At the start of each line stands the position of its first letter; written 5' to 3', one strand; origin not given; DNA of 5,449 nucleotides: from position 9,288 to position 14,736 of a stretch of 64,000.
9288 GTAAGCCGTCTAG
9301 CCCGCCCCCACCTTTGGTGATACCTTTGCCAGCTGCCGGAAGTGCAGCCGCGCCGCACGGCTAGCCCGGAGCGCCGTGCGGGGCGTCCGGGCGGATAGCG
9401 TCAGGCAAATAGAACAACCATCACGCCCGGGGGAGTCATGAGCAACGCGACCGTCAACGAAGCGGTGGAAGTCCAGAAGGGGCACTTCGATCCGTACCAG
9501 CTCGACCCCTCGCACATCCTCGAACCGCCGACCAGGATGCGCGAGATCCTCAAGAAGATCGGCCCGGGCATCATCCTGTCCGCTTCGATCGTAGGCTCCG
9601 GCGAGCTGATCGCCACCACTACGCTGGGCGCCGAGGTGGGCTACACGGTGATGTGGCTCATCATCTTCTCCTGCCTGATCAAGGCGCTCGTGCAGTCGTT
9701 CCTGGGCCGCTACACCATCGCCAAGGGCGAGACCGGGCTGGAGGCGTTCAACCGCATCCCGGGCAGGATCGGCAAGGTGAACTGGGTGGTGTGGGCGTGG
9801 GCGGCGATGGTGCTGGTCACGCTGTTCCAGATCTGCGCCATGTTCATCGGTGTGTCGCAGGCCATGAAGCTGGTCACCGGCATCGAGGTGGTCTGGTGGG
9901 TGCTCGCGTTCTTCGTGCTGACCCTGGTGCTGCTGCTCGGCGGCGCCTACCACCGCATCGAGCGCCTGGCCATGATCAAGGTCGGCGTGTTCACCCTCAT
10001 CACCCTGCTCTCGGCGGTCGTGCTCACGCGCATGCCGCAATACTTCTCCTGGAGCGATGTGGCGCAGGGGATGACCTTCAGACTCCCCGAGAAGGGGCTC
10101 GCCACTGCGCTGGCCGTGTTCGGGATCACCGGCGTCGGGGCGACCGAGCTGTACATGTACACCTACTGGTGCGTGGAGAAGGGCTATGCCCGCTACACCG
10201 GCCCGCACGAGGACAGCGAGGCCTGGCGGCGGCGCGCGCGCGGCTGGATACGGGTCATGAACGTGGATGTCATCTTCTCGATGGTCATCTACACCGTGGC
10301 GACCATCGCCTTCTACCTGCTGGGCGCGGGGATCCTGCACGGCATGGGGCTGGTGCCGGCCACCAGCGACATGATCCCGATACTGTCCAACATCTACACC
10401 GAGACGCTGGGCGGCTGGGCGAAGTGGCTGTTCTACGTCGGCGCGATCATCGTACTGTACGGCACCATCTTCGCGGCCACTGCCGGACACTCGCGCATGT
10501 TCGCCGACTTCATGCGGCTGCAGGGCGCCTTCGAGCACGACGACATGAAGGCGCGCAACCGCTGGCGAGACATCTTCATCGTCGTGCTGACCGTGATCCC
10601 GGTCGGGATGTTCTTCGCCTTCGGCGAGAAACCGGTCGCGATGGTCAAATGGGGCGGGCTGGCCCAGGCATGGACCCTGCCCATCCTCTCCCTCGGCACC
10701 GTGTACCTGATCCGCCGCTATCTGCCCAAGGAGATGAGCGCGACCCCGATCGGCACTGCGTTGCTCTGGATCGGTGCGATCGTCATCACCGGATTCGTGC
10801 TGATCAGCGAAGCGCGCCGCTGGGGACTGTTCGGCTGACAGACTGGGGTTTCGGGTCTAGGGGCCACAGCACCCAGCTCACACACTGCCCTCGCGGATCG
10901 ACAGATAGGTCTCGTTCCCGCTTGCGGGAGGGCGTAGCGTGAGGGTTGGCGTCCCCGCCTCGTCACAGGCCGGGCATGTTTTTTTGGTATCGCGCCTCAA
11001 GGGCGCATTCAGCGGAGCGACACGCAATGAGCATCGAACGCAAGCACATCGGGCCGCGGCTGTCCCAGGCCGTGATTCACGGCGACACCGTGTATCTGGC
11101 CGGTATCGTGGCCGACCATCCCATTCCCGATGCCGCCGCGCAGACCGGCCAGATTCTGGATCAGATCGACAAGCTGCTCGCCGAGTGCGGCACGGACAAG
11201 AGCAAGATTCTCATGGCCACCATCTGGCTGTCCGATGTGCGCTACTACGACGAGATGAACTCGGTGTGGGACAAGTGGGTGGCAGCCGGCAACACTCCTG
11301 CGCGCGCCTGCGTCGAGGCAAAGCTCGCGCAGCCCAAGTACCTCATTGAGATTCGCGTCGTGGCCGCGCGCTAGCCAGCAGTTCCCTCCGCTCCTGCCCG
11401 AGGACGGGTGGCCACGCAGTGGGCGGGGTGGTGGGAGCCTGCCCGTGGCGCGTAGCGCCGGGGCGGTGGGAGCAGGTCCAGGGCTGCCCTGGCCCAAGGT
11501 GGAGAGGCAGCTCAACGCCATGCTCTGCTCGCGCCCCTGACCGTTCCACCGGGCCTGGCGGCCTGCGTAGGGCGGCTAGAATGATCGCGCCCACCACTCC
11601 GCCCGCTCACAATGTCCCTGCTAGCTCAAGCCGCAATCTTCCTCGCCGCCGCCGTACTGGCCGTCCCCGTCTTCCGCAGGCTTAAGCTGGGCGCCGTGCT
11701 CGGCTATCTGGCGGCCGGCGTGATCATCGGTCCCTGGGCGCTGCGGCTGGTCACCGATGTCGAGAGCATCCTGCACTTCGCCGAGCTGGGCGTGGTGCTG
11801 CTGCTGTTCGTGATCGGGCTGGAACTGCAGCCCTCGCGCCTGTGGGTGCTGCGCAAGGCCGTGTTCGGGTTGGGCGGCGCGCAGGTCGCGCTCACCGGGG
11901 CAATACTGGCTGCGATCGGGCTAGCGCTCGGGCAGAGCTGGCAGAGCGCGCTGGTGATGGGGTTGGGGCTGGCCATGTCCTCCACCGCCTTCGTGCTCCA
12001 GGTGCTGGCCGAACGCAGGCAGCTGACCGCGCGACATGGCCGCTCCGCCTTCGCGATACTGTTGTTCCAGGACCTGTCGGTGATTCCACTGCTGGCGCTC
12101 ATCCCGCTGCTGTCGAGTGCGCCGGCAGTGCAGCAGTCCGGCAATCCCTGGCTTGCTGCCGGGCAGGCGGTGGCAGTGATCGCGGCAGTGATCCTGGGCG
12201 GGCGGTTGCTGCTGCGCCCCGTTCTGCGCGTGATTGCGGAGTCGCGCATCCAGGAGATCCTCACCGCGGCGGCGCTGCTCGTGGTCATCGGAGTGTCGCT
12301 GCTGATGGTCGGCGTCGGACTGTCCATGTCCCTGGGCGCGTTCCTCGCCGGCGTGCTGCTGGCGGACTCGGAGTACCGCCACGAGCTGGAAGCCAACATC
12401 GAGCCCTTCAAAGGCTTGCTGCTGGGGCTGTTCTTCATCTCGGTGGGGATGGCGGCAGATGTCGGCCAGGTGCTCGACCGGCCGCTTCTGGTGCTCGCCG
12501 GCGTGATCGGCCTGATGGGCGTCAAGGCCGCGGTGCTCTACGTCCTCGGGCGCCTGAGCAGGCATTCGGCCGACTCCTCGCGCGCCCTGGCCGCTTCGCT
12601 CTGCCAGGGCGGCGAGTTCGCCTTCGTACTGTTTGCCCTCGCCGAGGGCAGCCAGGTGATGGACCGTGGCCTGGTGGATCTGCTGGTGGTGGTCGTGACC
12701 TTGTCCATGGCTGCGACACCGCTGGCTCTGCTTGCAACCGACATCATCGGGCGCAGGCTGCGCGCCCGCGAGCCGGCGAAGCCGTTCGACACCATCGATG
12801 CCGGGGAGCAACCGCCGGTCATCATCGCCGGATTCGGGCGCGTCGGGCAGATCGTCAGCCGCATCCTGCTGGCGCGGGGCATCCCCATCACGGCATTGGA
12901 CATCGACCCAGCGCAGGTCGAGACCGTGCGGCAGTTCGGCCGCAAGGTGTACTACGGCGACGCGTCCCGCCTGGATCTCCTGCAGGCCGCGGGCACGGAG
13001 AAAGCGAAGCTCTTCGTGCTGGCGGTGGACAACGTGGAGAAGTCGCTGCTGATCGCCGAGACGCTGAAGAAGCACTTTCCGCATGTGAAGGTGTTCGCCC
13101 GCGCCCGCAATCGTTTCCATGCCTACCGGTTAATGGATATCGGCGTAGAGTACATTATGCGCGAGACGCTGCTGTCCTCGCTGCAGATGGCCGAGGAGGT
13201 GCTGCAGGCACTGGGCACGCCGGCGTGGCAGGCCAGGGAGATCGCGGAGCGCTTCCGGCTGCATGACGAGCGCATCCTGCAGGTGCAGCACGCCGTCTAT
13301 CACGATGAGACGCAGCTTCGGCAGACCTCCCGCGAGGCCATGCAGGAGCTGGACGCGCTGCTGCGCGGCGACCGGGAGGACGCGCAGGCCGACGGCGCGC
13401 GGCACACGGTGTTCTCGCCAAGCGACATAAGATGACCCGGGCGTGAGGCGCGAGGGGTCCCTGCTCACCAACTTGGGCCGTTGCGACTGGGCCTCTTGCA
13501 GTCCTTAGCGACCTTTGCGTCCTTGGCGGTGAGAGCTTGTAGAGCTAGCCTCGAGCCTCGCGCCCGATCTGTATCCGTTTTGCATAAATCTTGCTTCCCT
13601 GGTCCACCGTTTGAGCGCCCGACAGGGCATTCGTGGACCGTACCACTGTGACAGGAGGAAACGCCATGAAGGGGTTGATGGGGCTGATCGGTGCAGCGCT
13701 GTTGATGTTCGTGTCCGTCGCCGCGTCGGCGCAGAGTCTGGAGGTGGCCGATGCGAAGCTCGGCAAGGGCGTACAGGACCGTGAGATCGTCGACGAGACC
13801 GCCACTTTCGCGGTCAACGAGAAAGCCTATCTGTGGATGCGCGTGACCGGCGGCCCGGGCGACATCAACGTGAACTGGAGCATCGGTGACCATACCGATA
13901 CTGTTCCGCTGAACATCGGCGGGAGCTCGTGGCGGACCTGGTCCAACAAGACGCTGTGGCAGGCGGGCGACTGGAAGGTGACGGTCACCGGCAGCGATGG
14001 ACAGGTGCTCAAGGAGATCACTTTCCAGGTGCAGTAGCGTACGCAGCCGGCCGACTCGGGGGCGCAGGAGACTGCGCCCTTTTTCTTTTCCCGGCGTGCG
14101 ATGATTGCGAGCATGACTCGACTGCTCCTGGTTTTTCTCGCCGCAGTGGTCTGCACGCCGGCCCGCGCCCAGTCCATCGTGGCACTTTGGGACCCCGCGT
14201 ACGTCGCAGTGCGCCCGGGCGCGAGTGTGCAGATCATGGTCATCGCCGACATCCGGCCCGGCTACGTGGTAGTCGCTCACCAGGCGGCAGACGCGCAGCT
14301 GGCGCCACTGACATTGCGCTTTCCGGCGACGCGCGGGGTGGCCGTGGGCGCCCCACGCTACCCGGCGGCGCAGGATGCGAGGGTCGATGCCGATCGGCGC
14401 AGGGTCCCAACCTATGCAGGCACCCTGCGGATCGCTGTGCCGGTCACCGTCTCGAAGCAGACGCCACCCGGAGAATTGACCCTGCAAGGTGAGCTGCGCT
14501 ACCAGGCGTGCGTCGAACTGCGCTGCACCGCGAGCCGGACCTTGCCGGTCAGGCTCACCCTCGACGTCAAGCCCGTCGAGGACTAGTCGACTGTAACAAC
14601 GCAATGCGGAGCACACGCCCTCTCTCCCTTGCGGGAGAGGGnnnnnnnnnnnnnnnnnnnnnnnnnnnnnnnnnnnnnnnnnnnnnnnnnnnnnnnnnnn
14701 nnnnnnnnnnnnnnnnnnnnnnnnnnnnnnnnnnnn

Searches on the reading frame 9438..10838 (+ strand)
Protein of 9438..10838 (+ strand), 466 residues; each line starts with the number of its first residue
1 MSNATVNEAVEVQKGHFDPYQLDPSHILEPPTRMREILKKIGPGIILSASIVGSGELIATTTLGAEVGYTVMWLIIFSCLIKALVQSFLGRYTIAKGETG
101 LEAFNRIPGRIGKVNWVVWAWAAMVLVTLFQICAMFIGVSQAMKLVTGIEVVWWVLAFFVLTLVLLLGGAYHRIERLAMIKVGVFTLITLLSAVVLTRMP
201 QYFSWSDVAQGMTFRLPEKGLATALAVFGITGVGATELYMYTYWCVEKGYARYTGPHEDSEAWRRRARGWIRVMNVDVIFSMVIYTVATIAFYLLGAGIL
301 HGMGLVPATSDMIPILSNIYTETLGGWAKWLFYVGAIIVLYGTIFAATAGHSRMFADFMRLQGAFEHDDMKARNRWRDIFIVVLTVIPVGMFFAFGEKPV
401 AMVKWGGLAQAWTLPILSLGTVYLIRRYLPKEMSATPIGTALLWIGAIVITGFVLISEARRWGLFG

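Call 62: search_protein_families(library=pfam, proteins=[window:9438-10838:+], max_evalue=0.0001)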
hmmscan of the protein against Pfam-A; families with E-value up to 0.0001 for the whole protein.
window:9438-10838:+ (466 aa): 1 family
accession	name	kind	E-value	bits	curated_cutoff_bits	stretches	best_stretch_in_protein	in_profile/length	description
PF01566.24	Nramp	-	2.8e-25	89.6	29.8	1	62-425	6-344/357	Natural resistance-associated macrophage protein-like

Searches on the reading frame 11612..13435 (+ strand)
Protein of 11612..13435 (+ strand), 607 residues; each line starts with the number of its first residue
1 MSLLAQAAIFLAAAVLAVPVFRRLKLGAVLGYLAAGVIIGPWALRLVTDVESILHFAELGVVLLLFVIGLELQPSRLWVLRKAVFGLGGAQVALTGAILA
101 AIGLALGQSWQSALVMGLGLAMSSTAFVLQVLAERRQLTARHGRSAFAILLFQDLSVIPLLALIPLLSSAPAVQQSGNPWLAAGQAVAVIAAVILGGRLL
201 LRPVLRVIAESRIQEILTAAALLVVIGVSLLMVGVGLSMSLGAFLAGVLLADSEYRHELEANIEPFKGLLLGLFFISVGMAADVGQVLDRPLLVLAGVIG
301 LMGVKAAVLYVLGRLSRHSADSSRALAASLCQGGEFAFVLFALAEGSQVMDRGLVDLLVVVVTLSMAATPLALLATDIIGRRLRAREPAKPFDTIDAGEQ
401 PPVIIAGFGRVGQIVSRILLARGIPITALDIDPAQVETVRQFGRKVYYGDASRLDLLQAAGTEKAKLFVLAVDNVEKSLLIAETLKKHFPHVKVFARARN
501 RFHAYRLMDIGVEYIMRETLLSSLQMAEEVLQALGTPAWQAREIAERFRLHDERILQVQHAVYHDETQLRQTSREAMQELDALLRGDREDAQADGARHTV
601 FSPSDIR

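Call 62: search_protein_families(library=pfam, proteins=[window:11612-13435:+], max_evalue=0.0001)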
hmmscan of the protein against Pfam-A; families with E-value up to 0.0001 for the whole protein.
window:11612-13435:+ (607 aa): 2 families
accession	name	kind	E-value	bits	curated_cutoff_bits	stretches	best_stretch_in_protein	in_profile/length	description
PF00999.27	Na_H_Exchanger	-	1.3e-59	202.4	26.2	1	13-370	3-371/375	Sodium/hydrogen exchanger, transmembrane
PF02254.24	TrkA_N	-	1.5e-25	90.2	23.8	1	403-516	1-114/116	TrkA-N domain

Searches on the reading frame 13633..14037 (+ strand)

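Call 62: search_protein_families(library=pfam, proteins=[window:13633-14037:+], max_evalue=0.0001)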
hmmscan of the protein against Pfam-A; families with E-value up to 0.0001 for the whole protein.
window:13633-14037:+ (134 aa): 1 family
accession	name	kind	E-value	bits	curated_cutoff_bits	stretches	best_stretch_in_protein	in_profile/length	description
PF11141.13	DUF2914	-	5.5e-15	55.3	23.6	1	78-133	4-62/62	Protein of unknown function (DUF2914)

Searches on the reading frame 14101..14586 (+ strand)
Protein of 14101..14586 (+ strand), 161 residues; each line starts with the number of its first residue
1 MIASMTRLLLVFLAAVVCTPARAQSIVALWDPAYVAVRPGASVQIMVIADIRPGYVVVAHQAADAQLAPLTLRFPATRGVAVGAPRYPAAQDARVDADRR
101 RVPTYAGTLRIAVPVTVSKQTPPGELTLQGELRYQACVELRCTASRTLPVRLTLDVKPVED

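Call 62: search_protein_families(library=pfam, proteins=[window:14101-14586:+], max_evalue=0.0001)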
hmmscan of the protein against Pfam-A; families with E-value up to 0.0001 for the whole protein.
window:14101-14586:+ (161 aa): 1 family
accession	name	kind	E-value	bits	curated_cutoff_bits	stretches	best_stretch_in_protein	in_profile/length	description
PF11412.14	DsbD_N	-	5.2e-05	23.7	25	1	37-145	15-110/119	Thiol:disulfide interchange protein DsbD, N-terminal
